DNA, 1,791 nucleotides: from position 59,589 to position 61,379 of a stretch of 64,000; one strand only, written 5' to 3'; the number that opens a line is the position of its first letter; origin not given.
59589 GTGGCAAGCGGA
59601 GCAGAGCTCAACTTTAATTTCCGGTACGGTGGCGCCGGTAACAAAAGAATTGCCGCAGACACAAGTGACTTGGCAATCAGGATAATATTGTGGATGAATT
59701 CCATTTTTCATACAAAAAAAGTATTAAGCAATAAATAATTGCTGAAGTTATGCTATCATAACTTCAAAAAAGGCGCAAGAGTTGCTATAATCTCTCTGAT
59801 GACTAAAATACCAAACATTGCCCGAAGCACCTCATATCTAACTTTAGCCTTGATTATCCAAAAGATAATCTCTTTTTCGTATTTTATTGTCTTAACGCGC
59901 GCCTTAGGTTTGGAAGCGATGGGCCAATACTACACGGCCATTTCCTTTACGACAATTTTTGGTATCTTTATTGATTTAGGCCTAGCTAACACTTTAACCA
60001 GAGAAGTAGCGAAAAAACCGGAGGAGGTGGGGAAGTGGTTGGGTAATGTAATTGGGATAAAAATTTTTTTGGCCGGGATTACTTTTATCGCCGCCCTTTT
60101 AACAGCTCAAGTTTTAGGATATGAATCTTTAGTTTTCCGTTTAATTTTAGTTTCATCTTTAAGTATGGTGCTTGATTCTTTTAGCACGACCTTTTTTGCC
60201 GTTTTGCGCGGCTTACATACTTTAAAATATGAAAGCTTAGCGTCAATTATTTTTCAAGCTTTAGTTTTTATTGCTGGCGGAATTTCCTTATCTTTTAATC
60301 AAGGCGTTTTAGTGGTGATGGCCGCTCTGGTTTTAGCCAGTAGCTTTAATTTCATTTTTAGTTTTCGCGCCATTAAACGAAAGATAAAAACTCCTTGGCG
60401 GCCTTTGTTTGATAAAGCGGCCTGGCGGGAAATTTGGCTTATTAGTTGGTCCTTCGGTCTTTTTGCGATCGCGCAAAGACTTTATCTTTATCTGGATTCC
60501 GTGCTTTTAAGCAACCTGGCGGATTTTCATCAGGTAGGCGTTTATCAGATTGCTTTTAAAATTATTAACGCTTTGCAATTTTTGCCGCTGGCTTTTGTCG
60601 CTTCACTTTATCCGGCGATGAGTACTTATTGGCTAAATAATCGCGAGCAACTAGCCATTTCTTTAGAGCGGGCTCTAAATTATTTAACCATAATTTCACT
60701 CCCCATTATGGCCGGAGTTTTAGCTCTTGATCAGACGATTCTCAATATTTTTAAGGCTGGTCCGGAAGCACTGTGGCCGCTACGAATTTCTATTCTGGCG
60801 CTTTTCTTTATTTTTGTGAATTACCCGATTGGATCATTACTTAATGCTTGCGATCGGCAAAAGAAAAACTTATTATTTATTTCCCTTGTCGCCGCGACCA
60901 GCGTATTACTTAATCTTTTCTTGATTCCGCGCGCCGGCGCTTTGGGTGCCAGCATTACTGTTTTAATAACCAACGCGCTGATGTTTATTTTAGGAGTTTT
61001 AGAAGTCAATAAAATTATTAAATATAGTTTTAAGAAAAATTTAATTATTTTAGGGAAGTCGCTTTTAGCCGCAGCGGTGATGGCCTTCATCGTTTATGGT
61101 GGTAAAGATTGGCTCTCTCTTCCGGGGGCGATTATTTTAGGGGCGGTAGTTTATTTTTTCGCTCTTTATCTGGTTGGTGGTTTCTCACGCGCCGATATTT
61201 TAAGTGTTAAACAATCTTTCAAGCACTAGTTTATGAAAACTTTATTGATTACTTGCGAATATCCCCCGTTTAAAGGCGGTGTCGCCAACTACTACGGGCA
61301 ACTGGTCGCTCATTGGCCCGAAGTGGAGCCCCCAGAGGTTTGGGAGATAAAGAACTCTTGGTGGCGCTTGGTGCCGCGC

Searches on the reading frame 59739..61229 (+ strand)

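Call 69: search_protein_families(library=pfam, proteins=[window:59739-61229:+], max_evalue=0.00001)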
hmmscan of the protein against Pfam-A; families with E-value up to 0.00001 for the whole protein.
window:59739-61229:+ (496 aa): 3 families
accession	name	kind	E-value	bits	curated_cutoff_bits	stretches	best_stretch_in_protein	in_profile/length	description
PF01943.22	Polysacc_synt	-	5.9e-33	114.9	28.2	1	28-298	2-274/274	Polysaccharide biosynthesis protein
PF13440.11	Polysacc_synt_3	-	2.1e-14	53.9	23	1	51-337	1-282/293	Polysaccharide biosynthesis protein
PF01554.23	MatE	-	1.7e-06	28.3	24.9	1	244-384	7-151/161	MatE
